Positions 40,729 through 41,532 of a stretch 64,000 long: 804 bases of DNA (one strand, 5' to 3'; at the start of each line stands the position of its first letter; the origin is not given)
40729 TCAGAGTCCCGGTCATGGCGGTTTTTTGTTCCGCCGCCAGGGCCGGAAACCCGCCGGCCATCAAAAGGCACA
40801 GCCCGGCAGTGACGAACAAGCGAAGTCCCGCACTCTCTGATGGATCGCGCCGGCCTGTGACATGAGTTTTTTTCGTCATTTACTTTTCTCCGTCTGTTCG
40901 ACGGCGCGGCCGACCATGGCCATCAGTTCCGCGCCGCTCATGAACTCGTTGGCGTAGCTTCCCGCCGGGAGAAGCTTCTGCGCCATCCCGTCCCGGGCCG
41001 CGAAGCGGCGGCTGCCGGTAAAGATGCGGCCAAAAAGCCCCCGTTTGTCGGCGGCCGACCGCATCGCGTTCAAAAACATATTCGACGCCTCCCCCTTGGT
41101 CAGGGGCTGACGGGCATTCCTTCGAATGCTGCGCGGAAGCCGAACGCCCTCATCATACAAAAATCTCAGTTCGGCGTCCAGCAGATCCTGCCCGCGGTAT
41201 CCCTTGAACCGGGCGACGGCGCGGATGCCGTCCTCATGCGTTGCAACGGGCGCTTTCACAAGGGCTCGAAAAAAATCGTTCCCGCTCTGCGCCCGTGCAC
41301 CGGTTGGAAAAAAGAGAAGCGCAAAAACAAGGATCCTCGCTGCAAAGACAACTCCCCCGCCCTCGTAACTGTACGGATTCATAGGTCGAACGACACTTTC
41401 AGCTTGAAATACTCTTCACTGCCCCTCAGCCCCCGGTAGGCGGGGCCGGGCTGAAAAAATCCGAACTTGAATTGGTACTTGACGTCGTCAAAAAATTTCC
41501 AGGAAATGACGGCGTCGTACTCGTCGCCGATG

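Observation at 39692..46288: Four-gene envelope operon with 4-nt start/stop overlaps: 1131-aa secreted protein / beta-barrel / small secreted protein / FecR-domain protein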

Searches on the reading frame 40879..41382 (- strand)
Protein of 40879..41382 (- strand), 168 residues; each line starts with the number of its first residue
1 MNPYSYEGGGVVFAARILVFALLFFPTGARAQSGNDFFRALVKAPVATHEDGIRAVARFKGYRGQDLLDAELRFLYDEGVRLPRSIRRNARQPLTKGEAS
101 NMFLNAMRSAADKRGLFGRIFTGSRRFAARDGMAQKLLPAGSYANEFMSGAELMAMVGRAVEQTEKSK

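Call 5: search_protein_families(library=pfam, proteins=[window:40879-41382:-], max_evalue=1)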
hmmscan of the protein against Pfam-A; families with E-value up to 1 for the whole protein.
window:40879-41382:- (168 aa): 0 families

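Call 6: search_protein_families(library=ncbifam, proteins=[window:40879-41382:-], max_evalue=1)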
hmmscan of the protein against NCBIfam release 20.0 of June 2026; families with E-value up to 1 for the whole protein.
window:40879-41382:- (168 aa): 0 families

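Call 19: find_homologous_proteins(query=window:40879-41382:-, max_evalue=0.001)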
Query window:40879-41382:- (168 aa): 6 proteins with E <= 0.001 among 101 candidates.
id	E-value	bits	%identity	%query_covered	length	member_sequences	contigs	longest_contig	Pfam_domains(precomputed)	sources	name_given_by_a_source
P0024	6.5e-74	265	99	76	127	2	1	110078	-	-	-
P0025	5.3e-58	213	69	88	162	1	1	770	-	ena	-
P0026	4.6e-52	194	64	90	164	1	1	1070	-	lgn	-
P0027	6.5e-49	184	61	89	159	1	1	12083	-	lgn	-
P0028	6.8e-46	174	61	82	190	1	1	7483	-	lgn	-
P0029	2.0e-44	169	55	90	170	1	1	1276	-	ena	-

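Call 35: search_solved_structures(query=A3, max_evalue=10)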
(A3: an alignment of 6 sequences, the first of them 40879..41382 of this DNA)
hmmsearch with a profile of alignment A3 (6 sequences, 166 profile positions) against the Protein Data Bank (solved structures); distinct sequences matched with E-value up to 10: 0.

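Call 49: predict_structure(alignment_id=A3)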
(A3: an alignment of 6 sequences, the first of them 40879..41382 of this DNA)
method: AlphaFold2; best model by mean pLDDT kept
length: 168 residues; sequences in the alignment: 6
mean_pLDDT: 69.3   pTM: 0.64
mean pLDDT of the five models: 69.3, 65.7, 62.8, 60.8, 59.2
residues with pLDDT >= 90: 22; 70-90: 74; 50-70: 21; < 50: 51
segments of 3 or more residues with pLDDT < 50: 1-31, 112-114, 116-131
pLDDT, mean of each block of 10 residues (from residue 1): 39 45 41 70 91 91 87 89 83 88 79 46 42 57 78 85 68
secondary structure, 60 per line:
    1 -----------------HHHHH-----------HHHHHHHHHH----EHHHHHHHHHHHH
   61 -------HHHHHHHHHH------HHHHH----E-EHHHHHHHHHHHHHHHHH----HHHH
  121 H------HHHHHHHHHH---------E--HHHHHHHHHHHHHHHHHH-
elements in order: H18-22 H34-43 H49-60 H68-77 H84-88 H96-112 H117-121 H128-137 H150-167

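Call 51: search_protein_representatives(alignment_id=A3)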
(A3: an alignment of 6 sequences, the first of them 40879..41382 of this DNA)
Query: 6 sequences, 166 profile positions. Proteins with E-value up to 0.001 (for the whole library): 99; up to 1e-10: 16; up to 1e-30: 6. The best 99 are listed.
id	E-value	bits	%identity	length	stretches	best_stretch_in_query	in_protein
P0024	2.0e-67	242.4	-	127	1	40-166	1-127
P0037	2.0e-61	222.9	-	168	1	24-166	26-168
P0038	6.5e-34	133.4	-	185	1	7-164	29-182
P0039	4.3e-33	130.7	-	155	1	21-116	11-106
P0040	8.8e-32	126.5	-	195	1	10-164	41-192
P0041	1.4e-31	125.9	-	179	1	33-162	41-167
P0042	7.3e-25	104.0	-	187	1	25-164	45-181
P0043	1.3e-24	103.1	-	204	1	26-164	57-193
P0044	1.7e-24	102.8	-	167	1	20-165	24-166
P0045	1.9e-23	99.4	-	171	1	9-165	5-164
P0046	5.1e-23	98.0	-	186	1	22-162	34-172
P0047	2.3e-22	95.8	-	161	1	10-157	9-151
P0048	1.5e-21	93.2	-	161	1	19-160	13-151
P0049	5.5e-20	88.1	-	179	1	27-155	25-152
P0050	6.1e-15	71.7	-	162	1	8-165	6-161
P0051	1.5e-11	60.7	-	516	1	35-160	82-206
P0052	2.0e-10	57.0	-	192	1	22-160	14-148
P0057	1.3e-08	51.1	-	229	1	28-162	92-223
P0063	2.5e-07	46.9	-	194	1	34-154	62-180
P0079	1.6e-05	41.0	-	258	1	15-161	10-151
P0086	3.0e-05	40.2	-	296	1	26-159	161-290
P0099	9.6e-05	38.5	-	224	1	27-161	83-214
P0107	2.0e-04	37.5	-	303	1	11-165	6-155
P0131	8.5e-04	35.5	-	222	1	38-163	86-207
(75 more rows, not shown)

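Call 52: search_protein_families(library=pfam, proteins=[P0051, P0086, P0107, P0079, P0057, P0099, P0038, P0052, P0063, P0131], max_evalue=0.01)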
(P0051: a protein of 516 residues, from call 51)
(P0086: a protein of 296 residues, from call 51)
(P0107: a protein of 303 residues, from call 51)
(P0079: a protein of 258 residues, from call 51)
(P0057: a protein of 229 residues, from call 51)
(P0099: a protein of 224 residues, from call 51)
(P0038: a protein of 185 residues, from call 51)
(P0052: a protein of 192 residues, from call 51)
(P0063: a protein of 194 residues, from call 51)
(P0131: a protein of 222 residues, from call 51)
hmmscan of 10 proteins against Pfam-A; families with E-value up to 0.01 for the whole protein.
P0051 (516 aa): 0 families

P0086 (296 aa): 1 family
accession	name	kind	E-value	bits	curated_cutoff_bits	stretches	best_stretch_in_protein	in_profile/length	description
PF07833.16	Cu_amine_oxidN1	-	1.8e-07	31.5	24.2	1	57-138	18-99/108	Copper amine oxidase N-terminal domain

P0107 (303 aa): 2 families
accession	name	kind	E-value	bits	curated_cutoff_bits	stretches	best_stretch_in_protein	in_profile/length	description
PF01476.26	LysM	-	6e-08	33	20.9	1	246-292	1-43/43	LysM domain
PF23473.1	LysM3_LYK4_5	-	0.0058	17.1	29.3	1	245-278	4-34/48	LYK4/5 LysM3 domain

P0079 (258 aa): 0 families

P0057 (229 aa): 0 families

P0099 (224 aa): 0 families

P0038 (185 aa): 0 families

P0052 (192 aa): 0 families

P0063 (194 aa): 0 families

P0131 (222 aa): 0 families

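Call 53: fold_search(model_id=the predicted structure, library=pdb)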
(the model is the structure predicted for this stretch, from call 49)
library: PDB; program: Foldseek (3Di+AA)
matches with E <= 10: 158; with E <= 0.001: 0
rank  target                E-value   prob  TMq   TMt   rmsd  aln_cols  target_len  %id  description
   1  6bt4                  2.8e-02  1.00  0.51  0.52   8.8       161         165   10  Crystal structure of the SLH domain of Sap from Bacillus anthracis in complex with a pyruvylated SCWP unit (released 2018-03-21)
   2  6cwn                  5.8e-02  0.98  0.46  0.47  13.8       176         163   12  Crystal structure of SpaA-SLH/G109A in complex with 4,6-Pyr-beta-D-ManNAcOMe (released 2018-08-15)
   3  3pyw                  7.3e-02  0.99  0.51  0.48  10.3       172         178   10  The structure of the SLH domain from B. anthracis surface array protein at 1.8A (released 2011-04-27)
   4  7sv4                  1.3e-01  0.99  0.49  0.48   8.8       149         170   13  Crystal structure of SpaA-SLH in complex with 4,6-Pyr-beta-D-ManNAc-(1->4)-beta-D-GlcNAc-(1->3)-4,6-Pyr-beta-D-ManNAcOMe (released 2022-03-09)
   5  7sv3                  2.4e-01  0.96  0.48  0.47   9.2       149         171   13  Crystal structure of SpaA-SLH in complex with 4,6-Pyr-beta-D-ManNAc-(1->4)-beta-D-GlcNAcOMe (released 2022-03-09)
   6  7sv6                  2.4e-01  0.82  0.45  0.46  13.2       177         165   15  Crystal structure of SpaA-SLH/G46A/G109A in complex with 4,6-Pyr-beta-D-ManNAc-(1->4)-beta-D-GlcNAcOMe (released 2022-03-09)
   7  6cwm                  2.8e-01  0.80  0.46  0.46  12.8       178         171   13  Crystal structure of SpaA-SLH/G109A (released 2018-08-15)
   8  6cwc_B                5.8e-01  0.80  0.45  0.46   8.6       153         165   10  Crystal structure of SpaA-SLH (released 2018-08-15)
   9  6cwh_C                6.1e-01  0.63  0.46  0.47  13.4       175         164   16  Crystal structure of SpaA-SLH in complex with 4,6-Pyr-beta-D-ManNAcOMe (P1) (released 2018-08-15)
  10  6cwr                  7.2e-01  0.60  0.43  0.43   9.1       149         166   11  Crystal structure of SpaA-SLH/G46A/G109A in complex with 4,6-Pyr-beta-D-ManNAcOMe (released 2018-08-15)
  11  6et6                  8.5e-01  0.05  0.15  0.17  13.9       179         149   12  Crystal structure of muramidase from Acinetobacter baumannii AB 5075UW prophage (released 2018-09-05)
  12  6cwf_A                1.0e+00  0.66  0.45  0.46   8.2       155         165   13  Crystal structure of SpaA-SLH in complex with 4,6-Pyr-beta-D-ManNAcOMe (released 2018-08-15)
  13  6cwc_A                1.2e+00  0.54  0.44  0.45   8.4       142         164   12  Crystal structure of SpaA-SLH (released 2018-08-15)
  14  9bei_A                1.3e+00  0.04  0.12  0.12  18.5       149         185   14  Cryo-EM structure of synthetic claudin-4 complex with Clostridium perfringens enterotoxin C-terminal domain, sFab COP- (released 2024-04-24)
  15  8efp_C                2.1e+00  0.03  0.16  0.10  14.5       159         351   13  CryoEM structure of GSDMB in complex with shigella IpaH7.8 (released 2023-03-29)
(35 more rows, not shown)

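Call 56: search_protein_families(library=pfam, alignment_id=A4, max_evalue=1)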
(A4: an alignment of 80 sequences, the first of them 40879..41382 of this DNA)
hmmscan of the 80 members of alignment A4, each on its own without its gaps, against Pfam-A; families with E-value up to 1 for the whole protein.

A. member 1, window:40879-41382:- (168 aa): 0 families

B. families by the number of members that match (of 80 scanned): 34 families (the first 25 are shown)
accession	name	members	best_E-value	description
PF05066.19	HARE-HTH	2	0.014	HB1, ASXL, restriction endonuclease HTH domain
PF01476.26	LysM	1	6e-08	LysM domain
PF07833.16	Cu_amine_oxidN1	1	1.8e-07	Copper amine oxidase N-terminal domain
PF23473.1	LysM3_LYK4_5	1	0.0058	LYK4/5 LysM3 domain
PF23156.1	DUF7054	1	0.016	Domain of unknown function (DUF7054)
PF15040.11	Humanin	1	0.025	Humanin family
PF12501.13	DUF3708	1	0.03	Phosphate ATP-binding cassette transporter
PF09973.14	DUF2208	1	0.039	Predicted membrane protein (DUF2208)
PF12840.13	HTH_20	1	0.04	Helix-turn-helix domain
PF00803.23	3A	1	0.048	3A/RNA2 movement protein family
PF22283.2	DUF6960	1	0.051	Family of unknown function (DUF6960)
PF15284.11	PAGK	1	0.055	Phage-encoded virulence factor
PF07840.17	FadR_C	1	0.058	FadR C-terminal domain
PF15110.11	TMEM141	1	0.058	TMEM141 protein family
PF23462.1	LysM3_NFP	1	0.062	NFP LysM3 domain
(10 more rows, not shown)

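Call 57: search_solved_structures(query=A4, max_evalue=10, show_alignments=2)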
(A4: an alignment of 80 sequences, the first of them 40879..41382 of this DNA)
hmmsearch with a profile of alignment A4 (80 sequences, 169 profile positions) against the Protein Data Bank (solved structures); distinct sequences matched with E-value up to 10: 7.
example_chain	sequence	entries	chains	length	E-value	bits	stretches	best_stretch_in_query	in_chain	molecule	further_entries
3pyw_A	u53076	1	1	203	0.00039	22.9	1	68-105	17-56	S-layer protein sap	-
6bt4_A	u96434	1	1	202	0.0004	22.9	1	68-105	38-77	S-layer protein sap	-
9g93_A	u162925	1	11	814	0.0086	18.5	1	68-105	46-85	S-layer protein sap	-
7jil_y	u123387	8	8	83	0.099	15.1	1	28-92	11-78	30S ribosomal protein S20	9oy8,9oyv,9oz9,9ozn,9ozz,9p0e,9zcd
7nhk_o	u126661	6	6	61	0.24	13.9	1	79-133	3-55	30S ribosomal protein S14 type Z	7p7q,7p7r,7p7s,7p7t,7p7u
6o8w_n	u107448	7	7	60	0.3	13.5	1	79-133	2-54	30S ribosomal protein S14 type Z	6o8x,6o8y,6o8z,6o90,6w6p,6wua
4hhu_A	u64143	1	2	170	0.42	13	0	121-165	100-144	OR280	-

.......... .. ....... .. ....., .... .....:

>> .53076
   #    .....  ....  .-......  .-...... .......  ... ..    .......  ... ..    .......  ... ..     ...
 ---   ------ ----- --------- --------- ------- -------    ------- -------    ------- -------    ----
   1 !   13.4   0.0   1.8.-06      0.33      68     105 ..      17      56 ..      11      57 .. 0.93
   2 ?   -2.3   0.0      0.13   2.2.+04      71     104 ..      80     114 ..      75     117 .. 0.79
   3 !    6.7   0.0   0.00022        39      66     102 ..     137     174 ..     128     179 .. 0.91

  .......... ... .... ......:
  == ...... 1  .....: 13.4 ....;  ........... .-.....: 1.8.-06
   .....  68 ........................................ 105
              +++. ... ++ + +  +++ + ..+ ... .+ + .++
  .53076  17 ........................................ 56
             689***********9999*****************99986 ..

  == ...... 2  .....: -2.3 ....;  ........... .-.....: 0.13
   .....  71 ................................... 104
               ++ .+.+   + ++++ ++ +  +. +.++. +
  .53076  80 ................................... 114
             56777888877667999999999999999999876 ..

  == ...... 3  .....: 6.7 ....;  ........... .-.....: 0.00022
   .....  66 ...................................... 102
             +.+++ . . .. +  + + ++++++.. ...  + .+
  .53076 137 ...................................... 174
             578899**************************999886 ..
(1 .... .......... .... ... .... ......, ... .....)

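Call 83: find_encoding_contigs(protein=P0051, flank=6000, max_places=2)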
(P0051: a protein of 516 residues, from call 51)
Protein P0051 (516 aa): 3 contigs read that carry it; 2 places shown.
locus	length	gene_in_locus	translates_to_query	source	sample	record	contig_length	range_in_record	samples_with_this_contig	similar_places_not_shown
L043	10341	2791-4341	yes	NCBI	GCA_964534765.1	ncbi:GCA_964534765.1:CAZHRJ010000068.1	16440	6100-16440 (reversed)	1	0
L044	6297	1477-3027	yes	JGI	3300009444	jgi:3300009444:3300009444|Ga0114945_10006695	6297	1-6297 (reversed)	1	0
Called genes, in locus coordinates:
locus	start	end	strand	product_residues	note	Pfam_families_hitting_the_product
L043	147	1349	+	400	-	-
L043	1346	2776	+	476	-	PF13372:Alginate_exp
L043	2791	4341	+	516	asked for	-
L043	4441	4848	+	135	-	PF13650:Asp_protease_2, PF13975:gag-asp_proteas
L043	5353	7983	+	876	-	PF01326:PPDK_N, PF00391:PEP-utilizers, PF02896:PEP-utilizers_C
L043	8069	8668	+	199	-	PF00075:RNase_H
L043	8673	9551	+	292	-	-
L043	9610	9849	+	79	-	PF01722:BolA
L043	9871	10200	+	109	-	PF00462:Glutaredoxin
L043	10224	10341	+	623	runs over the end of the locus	PF02771:Acyl-CoA_dh_N, PF02770:Acyl-CoA_dh_M, PF00441:Acyl-CoA_dh_1, PF08028:Acyl-CoA_dh_2 (weak), PF21343:ACAD9-ACADV_C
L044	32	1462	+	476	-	PF13372:Alginate_exp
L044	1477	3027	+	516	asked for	-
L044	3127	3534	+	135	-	PF13650:Asp_protease_2, PF13975:gag-asp_proteas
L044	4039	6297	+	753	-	?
